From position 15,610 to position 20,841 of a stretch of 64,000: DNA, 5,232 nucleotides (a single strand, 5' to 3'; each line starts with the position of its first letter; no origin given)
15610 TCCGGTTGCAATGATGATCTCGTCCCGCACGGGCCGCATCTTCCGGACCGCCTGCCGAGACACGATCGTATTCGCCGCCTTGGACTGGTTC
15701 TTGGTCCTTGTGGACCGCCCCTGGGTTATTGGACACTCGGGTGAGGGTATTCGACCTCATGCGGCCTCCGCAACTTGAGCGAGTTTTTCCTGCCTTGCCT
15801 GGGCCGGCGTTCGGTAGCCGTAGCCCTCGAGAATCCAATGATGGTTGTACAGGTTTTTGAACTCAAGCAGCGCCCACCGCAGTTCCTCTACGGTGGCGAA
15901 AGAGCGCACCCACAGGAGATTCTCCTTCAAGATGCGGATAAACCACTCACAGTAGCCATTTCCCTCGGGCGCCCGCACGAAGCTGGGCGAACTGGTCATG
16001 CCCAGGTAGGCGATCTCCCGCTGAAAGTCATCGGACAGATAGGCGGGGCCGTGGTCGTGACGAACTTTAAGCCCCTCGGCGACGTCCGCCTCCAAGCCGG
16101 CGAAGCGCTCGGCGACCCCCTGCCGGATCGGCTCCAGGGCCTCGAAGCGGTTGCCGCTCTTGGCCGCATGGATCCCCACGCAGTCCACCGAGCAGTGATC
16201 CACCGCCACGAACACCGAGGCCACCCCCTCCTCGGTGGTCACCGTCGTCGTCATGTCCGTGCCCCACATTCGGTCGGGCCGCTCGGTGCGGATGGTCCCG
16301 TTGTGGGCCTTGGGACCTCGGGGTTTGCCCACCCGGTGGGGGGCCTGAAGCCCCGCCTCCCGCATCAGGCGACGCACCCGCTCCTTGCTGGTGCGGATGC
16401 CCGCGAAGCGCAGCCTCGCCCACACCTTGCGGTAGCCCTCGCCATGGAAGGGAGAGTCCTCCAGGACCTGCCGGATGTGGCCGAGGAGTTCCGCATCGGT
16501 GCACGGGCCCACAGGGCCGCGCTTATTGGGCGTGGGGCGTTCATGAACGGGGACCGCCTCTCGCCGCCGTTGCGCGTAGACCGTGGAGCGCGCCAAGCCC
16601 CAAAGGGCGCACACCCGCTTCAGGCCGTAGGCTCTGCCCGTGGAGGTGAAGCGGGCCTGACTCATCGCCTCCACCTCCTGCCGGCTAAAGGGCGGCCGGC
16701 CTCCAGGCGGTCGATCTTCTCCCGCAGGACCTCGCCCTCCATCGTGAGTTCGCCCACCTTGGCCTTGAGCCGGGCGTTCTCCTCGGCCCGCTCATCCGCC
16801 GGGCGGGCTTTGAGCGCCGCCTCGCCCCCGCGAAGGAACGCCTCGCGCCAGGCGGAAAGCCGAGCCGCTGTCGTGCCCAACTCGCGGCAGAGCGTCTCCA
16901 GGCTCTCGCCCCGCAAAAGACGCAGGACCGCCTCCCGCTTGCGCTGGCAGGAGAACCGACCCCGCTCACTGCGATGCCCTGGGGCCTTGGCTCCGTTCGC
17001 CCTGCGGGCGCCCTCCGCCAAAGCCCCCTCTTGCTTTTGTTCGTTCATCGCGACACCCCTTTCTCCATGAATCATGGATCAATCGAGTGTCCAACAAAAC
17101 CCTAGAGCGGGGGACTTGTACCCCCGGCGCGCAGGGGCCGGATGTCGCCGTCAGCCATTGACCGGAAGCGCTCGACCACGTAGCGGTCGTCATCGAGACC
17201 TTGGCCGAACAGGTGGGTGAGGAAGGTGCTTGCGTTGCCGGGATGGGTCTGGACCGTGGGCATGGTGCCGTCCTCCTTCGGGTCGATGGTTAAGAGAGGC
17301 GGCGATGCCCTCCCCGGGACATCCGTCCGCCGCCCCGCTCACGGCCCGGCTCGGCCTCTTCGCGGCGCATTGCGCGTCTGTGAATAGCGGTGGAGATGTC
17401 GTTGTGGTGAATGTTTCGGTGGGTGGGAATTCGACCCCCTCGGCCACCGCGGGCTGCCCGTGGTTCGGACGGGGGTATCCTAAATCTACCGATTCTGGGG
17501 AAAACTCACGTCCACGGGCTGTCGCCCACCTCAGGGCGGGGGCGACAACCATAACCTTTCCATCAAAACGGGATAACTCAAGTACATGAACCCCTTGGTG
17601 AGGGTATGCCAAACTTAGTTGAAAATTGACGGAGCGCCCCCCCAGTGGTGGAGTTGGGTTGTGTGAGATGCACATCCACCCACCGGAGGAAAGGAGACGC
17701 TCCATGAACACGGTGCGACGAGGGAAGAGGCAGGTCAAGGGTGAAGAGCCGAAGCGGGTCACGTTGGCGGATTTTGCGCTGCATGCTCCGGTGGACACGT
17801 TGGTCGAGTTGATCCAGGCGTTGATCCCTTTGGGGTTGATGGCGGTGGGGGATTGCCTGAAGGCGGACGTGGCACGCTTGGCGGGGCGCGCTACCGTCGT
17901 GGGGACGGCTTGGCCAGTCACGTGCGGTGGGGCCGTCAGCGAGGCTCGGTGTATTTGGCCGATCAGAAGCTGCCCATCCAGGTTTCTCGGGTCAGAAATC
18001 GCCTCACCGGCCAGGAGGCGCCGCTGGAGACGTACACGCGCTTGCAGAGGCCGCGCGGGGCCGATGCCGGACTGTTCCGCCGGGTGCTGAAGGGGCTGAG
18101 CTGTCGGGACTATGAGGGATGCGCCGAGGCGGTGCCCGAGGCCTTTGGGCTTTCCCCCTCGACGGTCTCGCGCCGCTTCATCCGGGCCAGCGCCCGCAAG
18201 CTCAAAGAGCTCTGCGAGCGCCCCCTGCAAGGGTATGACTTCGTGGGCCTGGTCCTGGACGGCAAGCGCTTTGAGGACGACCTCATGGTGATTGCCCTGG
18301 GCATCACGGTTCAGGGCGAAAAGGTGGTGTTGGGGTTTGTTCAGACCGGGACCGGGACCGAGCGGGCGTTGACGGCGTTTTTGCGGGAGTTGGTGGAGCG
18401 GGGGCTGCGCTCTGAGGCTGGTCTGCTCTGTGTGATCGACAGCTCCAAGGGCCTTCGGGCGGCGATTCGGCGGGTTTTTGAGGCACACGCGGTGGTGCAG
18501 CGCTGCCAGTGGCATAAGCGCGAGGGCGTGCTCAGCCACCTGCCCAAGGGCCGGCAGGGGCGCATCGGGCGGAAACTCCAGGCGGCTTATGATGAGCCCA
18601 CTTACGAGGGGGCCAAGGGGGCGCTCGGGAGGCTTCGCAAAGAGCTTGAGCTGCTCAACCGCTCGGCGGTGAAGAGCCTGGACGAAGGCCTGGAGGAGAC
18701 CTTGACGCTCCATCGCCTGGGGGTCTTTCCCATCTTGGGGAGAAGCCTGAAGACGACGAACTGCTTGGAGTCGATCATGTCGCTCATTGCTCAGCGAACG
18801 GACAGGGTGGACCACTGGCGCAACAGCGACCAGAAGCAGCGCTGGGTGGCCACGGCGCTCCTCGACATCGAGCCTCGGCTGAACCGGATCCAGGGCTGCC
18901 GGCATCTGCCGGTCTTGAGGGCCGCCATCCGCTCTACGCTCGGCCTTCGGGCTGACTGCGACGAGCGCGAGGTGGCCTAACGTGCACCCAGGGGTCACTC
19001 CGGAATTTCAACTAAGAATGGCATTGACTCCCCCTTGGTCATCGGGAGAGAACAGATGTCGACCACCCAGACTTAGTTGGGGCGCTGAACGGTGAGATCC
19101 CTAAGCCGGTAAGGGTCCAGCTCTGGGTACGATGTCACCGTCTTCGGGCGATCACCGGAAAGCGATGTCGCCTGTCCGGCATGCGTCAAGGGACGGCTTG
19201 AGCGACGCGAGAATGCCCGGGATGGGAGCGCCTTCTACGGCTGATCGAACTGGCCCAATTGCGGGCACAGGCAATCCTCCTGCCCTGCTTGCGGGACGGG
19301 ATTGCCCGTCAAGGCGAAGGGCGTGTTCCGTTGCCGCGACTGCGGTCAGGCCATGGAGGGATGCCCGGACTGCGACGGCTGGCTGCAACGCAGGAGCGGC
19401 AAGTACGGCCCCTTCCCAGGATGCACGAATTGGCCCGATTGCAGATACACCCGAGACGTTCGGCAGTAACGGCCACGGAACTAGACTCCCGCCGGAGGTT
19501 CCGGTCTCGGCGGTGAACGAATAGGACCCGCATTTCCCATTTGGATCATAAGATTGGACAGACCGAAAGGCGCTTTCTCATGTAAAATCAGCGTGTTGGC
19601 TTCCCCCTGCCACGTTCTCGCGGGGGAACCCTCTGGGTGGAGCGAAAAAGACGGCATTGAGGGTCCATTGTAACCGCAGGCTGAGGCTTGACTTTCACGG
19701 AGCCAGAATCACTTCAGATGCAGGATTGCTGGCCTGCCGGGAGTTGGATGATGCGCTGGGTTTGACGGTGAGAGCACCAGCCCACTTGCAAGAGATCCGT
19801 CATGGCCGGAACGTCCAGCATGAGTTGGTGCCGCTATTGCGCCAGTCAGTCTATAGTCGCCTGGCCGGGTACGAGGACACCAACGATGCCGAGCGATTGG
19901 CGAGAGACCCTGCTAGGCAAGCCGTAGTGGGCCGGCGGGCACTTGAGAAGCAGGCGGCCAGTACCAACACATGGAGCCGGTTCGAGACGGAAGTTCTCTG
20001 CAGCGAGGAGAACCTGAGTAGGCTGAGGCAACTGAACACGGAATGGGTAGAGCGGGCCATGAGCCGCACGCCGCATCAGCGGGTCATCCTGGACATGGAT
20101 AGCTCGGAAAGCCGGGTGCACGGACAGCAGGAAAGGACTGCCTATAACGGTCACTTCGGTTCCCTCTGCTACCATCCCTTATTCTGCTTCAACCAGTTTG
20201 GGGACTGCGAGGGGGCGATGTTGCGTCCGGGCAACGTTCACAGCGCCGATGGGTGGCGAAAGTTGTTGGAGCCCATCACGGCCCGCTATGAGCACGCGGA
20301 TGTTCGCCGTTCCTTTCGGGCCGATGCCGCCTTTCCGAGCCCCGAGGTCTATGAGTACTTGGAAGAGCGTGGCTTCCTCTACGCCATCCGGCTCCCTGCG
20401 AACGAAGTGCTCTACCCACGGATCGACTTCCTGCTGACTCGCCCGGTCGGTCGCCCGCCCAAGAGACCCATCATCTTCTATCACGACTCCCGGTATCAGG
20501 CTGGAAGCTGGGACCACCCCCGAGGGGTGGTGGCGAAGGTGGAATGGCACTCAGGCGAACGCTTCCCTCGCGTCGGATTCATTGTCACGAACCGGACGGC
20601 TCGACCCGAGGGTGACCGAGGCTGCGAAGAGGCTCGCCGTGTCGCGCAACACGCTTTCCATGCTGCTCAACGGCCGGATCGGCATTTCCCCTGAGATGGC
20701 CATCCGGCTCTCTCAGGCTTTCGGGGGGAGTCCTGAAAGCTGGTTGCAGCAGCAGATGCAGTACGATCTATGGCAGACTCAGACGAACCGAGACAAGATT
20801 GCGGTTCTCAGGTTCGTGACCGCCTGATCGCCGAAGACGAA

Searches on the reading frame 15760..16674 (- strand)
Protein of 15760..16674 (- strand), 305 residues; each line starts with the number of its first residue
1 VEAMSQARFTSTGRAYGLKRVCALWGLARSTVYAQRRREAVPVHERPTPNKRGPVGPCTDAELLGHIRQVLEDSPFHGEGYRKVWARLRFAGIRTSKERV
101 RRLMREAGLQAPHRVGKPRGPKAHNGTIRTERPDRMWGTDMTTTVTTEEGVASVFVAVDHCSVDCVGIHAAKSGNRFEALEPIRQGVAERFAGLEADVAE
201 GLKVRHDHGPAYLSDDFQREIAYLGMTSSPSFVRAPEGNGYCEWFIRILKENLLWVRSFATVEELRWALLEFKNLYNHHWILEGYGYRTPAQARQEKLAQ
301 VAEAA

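Call 60: search_protein_families(library=pfam, proteins=[window:15760-16674:-], max_evalue=0.001)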
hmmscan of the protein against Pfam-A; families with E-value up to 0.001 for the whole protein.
window:15760-16674:- (305 aa): 3 families
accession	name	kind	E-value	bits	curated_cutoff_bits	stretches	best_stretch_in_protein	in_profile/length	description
PF13276.12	HTH_21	-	3.1e-11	43.8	28.1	1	62-114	5-57/60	HTH-like domain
PF00665.32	rve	-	2.2e-07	31.5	32.6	1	131-231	2-97/102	Integrase core domain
PF13683.12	rve_3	-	6.4e-06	26.3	26.5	1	229-290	6-67/67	Integrase core domain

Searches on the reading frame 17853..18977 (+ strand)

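Call 60: search_protein_families(library=pfam, proteins=[window:17853-18977:+], max_evalue=0.001)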
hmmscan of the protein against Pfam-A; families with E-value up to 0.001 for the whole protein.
window:17853-18977:+ (375 aa): 1 family
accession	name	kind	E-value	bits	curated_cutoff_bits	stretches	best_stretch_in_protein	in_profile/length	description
PF00872.24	Transposase_mut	-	5e-29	101.8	21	1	11-339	48-372/379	Transposase, Mutator family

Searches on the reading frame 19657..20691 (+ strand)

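Call 60: search_protein_families(library=pfam, proteins=[window:19657-20691:+], max_evalue=0.001)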
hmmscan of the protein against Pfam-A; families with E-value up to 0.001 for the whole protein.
window:19657-20691:+ (345 aa): 2 families
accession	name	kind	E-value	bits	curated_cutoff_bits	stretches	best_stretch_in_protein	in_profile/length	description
PF13701.12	DDE_Tnp_1_4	-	1.2e-86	291.1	34.7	1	4-314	4-314/435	Transposase DDE domain group 1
PF01609.27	DDE_Tnp_1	-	8.7e-14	52.2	23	1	140-262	2-116/200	Transposase DDE domain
